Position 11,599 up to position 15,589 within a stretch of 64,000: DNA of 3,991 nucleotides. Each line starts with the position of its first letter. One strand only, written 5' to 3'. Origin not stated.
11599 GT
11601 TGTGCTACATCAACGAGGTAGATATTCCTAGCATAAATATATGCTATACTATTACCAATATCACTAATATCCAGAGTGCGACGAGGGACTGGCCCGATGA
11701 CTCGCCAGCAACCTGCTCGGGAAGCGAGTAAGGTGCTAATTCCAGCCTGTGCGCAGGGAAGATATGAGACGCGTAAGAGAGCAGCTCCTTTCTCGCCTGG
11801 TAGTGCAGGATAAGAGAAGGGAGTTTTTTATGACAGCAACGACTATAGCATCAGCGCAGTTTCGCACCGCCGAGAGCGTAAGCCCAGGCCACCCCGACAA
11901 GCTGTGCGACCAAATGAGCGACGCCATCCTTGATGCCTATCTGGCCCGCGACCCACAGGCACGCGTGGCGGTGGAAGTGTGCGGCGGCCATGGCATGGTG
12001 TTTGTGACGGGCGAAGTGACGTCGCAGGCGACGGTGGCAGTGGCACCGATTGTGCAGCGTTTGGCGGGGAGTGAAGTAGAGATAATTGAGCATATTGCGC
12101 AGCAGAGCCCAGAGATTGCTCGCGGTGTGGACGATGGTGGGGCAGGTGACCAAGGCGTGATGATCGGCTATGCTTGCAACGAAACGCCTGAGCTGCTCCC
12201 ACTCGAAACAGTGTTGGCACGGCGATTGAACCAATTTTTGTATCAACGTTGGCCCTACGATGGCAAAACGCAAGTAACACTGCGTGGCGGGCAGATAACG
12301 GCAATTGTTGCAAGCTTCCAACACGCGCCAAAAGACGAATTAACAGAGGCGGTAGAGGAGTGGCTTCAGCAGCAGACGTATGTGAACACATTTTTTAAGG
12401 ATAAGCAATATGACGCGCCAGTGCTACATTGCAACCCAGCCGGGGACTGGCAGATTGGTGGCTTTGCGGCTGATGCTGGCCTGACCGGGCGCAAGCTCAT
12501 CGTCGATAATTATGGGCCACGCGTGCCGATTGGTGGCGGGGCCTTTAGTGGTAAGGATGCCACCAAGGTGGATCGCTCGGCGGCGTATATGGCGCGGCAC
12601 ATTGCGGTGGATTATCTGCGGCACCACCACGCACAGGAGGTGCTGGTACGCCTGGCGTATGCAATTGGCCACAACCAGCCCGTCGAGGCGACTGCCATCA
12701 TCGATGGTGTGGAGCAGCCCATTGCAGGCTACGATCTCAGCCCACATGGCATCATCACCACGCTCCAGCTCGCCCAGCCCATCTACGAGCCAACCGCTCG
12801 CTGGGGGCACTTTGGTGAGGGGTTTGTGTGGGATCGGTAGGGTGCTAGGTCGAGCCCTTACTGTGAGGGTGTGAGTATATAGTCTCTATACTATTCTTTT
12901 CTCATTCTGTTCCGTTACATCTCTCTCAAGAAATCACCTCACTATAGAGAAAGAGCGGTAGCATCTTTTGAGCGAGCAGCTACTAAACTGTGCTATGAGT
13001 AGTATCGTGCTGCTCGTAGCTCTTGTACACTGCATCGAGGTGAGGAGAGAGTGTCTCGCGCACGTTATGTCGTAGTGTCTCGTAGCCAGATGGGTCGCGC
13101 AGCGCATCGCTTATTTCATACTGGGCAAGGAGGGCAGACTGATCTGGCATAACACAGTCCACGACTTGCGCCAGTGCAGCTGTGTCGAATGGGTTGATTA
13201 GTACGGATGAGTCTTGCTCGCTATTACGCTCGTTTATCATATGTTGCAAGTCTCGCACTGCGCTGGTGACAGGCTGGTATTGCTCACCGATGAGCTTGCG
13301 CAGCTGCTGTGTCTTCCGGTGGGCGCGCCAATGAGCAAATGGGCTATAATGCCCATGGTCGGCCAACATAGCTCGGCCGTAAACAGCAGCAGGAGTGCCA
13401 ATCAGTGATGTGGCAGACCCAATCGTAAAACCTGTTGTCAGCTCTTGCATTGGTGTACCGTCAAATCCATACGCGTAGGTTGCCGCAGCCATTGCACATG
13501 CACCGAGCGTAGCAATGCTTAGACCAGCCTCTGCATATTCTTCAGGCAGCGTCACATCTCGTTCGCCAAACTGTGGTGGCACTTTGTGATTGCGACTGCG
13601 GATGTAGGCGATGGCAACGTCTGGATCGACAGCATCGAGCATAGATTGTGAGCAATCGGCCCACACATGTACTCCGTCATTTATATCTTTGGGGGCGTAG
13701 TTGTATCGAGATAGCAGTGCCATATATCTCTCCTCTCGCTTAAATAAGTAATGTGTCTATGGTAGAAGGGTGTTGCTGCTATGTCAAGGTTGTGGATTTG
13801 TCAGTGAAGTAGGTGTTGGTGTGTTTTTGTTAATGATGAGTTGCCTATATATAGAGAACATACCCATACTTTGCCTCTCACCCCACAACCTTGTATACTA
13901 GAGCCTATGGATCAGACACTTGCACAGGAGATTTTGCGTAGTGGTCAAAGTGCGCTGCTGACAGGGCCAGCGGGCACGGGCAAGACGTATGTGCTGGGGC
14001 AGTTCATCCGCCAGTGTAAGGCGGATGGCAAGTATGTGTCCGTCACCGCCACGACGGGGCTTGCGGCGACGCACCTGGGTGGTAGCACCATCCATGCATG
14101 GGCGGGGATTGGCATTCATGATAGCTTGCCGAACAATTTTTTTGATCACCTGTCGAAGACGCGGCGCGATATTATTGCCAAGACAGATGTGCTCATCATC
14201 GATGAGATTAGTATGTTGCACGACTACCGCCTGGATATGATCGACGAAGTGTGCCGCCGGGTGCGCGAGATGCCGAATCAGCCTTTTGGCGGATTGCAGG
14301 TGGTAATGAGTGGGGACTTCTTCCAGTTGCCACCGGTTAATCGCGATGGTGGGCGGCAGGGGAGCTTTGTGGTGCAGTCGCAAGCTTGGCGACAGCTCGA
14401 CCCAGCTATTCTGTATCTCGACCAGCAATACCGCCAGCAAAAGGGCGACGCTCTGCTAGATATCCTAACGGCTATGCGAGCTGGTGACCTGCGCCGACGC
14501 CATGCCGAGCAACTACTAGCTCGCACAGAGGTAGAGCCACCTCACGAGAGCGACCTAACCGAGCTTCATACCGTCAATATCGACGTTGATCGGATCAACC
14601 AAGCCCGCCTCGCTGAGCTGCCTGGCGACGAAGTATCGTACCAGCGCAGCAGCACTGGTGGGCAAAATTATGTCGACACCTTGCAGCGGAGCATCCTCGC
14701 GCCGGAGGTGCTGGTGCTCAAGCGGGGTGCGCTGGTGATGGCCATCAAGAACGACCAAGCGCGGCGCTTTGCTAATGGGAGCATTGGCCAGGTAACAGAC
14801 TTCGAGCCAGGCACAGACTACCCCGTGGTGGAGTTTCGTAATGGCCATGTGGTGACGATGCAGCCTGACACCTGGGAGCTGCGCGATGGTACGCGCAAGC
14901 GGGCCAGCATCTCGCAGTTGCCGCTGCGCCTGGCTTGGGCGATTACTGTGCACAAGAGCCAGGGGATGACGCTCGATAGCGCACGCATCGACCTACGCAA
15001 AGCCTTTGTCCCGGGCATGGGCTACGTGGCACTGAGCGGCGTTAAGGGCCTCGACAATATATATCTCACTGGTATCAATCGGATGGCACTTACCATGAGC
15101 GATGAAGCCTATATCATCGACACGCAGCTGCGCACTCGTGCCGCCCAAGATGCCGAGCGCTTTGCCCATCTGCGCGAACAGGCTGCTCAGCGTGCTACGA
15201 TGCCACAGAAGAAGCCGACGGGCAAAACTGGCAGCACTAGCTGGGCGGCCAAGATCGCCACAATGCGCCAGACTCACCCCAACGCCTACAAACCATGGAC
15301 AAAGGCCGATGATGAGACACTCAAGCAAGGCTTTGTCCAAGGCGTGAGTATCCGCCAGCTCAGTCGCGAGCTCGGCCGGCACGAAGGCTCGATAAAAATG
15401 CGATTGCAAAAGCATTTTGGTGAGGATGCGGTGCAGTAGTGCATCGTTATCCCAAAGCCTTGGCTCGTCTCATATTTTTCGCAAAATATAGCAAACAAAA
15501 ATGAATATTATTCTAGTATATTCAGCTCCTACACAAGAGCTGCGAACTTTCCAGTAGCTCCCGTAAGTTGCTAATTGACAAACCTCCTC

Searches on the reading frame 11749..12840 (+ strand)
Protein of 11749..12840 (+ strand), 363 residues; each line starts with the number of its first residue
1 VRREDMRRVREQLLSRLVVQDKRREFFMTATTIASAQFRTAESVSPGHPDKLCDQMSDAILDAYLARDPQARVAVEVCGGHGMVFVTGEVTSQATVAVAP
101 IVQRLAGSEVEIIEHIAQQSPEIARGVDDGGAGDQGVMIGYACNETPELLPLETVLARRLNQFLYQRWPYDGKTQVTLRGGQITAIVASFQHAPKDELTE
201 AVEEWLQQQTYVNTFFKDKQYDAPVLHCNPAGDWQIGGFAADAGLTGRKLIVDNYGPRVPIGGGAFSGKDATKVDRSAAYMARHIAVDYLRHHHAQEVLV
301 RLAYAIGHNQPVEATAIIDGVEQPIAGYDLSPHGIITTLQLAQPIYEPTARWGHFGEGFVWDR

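Call 3: search_protein_families(library=pfam, proteins=[window:11749-12840:+], max_evalue=1)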
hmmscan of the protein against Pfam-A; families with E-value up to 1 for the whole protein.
window:11749-12840:+ (363 aa): 4 families
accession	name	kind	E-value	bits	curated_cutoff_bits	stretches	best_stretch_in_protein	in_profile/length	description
PF02773.21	S-AdoMet_synt_C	-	1.2e-38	132.6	25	1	236-362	1-137/138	S-adenosylmethionine synthetase, C-terminal domain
PF00438.25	S-AdoMet_synt_N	-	2.6e-24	86.1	33.1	1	38-104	3-69/99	S-adenosylmethionine synthetase, N-terminal domain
PF02772.21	S-AdoMet_synt_M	-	1.5e-17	64.3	29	1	130-233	2-119/120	S-adenosylmethionine synthetase, central domain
PF19740.4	DUF6229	-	0.098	13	25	0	229-248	23-42/62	Family of unknown function (DUF6229)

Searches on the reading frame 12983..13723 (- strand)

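Call 3: search_protein_families(library=pfam, proteins=[window:12983-13723:-], max_evalue=1)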
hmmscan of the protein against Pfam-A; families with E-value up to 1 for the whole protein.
window:12983-13723:- (246 aa): 0 families

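Call 4: search_protein_families(library=padloc, proteins=[window:12983-13723:-], max_evalue=1)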
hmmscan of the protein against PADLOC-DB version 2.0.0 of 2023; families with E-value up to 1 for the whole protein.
window:12983-13723:- (246 aa): 0 families

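Call 5: search_protein_families(library=ncbifam, proteins=[window:12983-13723:-], max_evalue=1)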
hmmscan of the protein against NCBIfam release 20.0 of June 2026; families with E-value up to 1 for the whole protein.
window:12983-13723:- (246 aa): 1 family
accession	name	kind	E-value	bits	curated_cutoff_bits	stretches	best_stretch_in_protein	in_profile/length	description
TIGR02235.1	menA_cyano-plnt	equivalog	0.1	11.8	225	1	68-150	138-219/285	2-carboxy-1,4-naphthoquinone phytyltransferase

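Call 6: search_protein_families(library=phrogs, proteins=[window:12983-13723:-], max_evalue=1)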
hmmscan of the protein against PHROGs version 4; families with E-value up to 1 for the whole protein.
window:12983-13723:- (246 aa): 0 families

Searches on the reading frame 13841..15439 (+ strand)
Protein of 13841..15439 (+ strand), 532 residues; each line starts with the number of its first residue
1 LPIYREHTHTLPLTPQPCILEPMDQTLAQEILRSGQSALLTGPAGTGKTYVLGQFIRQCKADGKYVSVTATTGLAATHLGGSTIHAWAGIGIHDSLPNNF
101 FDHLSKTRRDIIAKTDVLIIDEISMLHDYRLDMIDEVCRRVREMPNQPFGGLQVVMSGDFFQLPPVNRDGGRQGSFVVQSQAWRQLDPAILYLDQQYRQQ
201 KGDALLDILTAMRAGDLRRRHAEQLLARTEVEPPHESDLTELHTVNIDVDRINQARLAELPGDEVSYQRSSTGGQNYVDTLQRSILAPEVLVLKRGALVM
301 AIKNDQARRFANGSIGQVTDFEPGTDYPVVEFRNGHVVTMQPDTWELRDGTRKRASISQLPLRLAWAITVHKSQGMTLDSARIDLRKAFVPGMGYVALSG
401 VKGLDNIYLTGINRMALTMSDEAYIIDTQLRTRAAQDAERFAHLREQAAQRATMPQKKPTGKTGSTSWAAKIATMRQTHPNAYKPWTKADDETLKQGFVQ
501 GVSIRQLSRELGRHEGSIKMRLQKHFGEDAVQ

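Call 3: search_protein_families(library=pfam, proteins=[window:13841-15439:+], max_evalue=1)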
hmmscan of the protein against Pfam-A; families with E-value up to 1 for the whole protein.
window:13841-15439:+ (532 aa): 38 families (the best 25 are shown)
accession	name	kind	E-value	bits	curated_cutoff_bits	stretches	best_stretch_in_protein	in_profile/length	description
PF05970.20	PIF1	-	2.3e-37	129.2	25.9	1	30-202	17-192/223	PIF1-like helicase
PF13604.12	AAA_30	-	7.5e-18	65.4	27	1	25-220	7-175/191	AAA domain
PF13245.12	AAA_19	-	1.8e-12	48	25.1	1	29-166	5-132/134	AAA domain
PF13401.12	AAA_22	-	1.2e-06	29.3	27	1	34-158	4-122/130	AAA domain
PF21530.3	Pif1_2B_dom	-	2e-05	24.6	23.9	1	277-321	2-47/47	DNA helicase Pif1, 2B domain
PF13191.12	AAA_16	-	3.9e-05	24.6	32.6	1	34-68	21-63/167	AAA ATPase domain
PF00004.35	AAA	-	0.00019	22.3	21.2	1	39-130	2-73/131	ATPase family associated with various cellular activities (AAA)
PF00270.35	DEAD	-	0.00042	20.5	26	1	25-78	4-61/167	DEAD/DEAH box helicase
PF12775.13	AAA_7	-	0.00079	19.4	25.8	1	26-62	24-60/181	P-loop containing dynein motor region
PF18335.7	SH3_13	-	0.0027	17.9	41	1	294-332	27-65/65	ATP-dependent RecD-like DNA helicase SH3 domain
PF06745.19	ATPase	-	0.003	17.4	26.6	1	21-66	6-52/231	KaiC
PF13086.12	AAA_11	-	0.004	17.4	27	1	28-70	10-59/257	AAA domain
PF13173.12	AAA_14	-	0.0052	17.2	27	1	37-129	4-77/129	AAA domain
PF13479.12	AAA_24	-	0.0086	16.4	27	1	35-137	2-87/195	AAA domain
PF01443.25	Viral_helicase1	-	0.01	16.1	21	1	41-127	4-72/228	Viral superfamily 1 RNA helicase core domain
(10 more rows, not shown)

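Call 4: search_protein_families(library=padloc, proteins=[window:13841-15439:+], max_evalue=1)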
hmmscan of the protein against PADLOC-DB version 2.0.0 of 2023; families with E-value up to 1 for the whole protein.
window:13841-15439:+ (532 aa): 19 families
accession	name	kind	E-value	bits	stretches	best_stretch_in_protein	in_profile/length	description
PDLC05065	PDC-S68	-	3.8e-17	59.4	2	25-166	610-745/1221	-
PDLC05064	PDC-S68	-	4.9e-15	52.3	2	28-166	694-824/1273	-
PDLC04476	PDC-M16A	-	7.3e-14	49.1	1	38-341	28-345/691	-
PDLC01734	typeIV_RecD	-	1e-13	48.5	2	30-214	349-517/763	RecD_0_IVD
PDLC01148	RecD_like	-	6.2e-13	45.9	1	34-200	327-474/719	RecD/Tra ATPase fused to N-terminal HHH domain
PDLC05066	PDC-S68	-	7e-10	35.5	2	36-167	594-722/1202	-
PDLC04475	PDC-M16A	-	1e-09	35.5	1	35-128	31-137/721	-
PDLC05035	PDC-S53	-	6.5e-07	25.8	2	28-131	503-594/900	-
PDLC04474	PDC-M16A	-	1.7e-05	21.5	2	30-208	229-417/917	-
PDLC02372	Nhi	-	6.9e-05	19.7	1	26-134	189-283/470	-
PDLC04472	PDC-M16A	-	7.4e-05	19.3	1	35-80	240-285/930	-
PDLC02350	AbiO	-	0.0003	17.7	1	25-136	184-279/468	AbiO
PDLC04140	mad8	-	0.00095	16.8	1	33-62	25-54/314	mads_8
PDLC03921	MkoA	-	0.0046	12.6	1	29-60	1036-1067/1607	-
PDLC03920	MkoA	-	0.0049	13.2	1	20-59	616-655/1112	-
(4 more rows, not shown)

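Call 5: search_protein_families(library=ncbifam, proteins=[window:13841-15439:+], max_evalue=1)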
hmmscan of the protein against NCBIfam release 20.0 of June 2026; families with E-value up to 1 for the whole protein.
window:13841-15439:+ (532 aa): 13 families
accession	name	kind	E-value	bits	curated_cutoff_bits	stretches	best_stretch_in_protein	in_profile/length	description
TIGR01448.2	helicase_RecD2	equivalog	8e-22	77.2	500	1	36-376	332-651/713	SF1B family DNA helicase RecD2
TIGR02768.1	TraA_Ti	equivalog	6.8e-13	47.8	590.45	2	28-167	368-490/751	Ti-type conjugative transfer relaxase TraA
TIGR01447.1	recD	equivalog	1e-12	47.4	310.15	2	28-168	156-306/597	exodeoxyribonuclease V subunit alpha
NF010464.0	PRK13889.1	subfamily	4.7e-10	38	1015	2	29-133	356-452/992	conjugal transfer relaxase TraA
NF008127.0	PRK10875.1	equivalog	6.3e-06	25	671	1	345-391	522-569/619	exodeoxyribonuclease V subunit alpha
NF040671.1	PLuB_AAA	exception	0.00062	17.2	999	1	12-75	808-871/1256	PLuB system helicase-like protein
NF038214.1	IS21_help_AAA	equivalog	0.00089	19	200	1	30-73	85-128/232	IS21-like element helper ATPase IstB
TIGR00376.1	TIGR00376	hypoth_equivalog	0.0015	17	348.9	1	35-76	174-215/639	IGHMBP2 family helicase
TIGR03819.1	heli_sec_ATPase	hypoth_equivalog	0.0056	15.9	373.15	1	5-78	148-221/340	TadA family conjugal transfer-associated ATPase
NF040713.1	ZapE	equivalog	0.034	13.4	140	1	39-124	56-127/344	cell division protein ZapE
NF006799.0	PRK09302.1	equivalog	0.13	10.8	408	1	34-63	272-301/515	circadian clock protein KaiC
NF010248.0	PRK13695.1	equivalog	0.14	11.9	156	0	39-66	7-34/180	NTPase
NF006505.0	PRK08939.1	equivalog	0.21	10.8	228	0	36-62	157-183/306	primosomal protein DnaI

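Call 6: search_protein_families(library=phrogs, proteins=[window:13841-15439:+], max_evalue=1)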
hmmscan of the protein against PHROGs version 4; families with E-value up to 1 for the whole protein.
window:13841-15439:+ (532 aa): 20 families
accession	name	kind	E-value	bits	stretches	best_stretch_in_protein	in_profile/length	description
phrog_325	-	DNA, RNA and nucleotide metabolism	2.4e-61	209.2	1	30-399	481-858/986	Dda-like helicase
phrog_30356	-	DNA, RNA and nucleotide metabolism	2.2e-19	70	2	31-313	14-295/823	helicase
phrog_4412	-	DNA, RNA and nucleotide metabolism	8.9e-18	65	2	38-218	348-507/743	exonuclease V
phrog_25471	-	unknown function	6.2e-11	43.6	1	28-136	14-142/162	-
phrog_323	-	transcription regulation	5.2e-07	30.5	1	413-526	93-189/319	transcriptional regulator, D5-like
phrog_168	-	DNA, RNA and nucleotide metabolism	1.8e-06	28.9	1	14-127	19-113/314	clamp loader of DNA polymerase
phrog_25411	-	unknown function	2.3e-06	27.6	1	28-75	223-270/627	-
phrog_18209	-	unknown function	0.0001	22.9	1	449-524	25-98/296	-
phrog_6819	-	DNA, RNA and nucleotide metabolism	0.0014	18.1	1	102-156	122-173/645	Holliday junction branch migration helicase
phrog_7998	-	unknown function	0.0032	17.7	1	27-126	32-130/339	-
phrog_170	-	other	0.0037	17.7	1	24-54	79-109/323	PhoH-like phosphate starvation-inducible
phrog_3277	-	DNA, RNA and nucleotide metabolism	0.036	14.9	1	35-74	10-53/168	DnaC-like helicase loader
phrog_2666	-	head and packaging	0.039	13.6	1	25-68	311-354/555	terminase large subunit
phrog_249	-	moron, auxiliary metabolic gene and host takeover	0.14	12.5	1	32-73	124-163/380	porphyrin biosynthesis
phrog_50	-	DNA, RNA and nucleotide metabolism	0.14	12.1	1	27-64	359-398/570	DnaC-like helicase loader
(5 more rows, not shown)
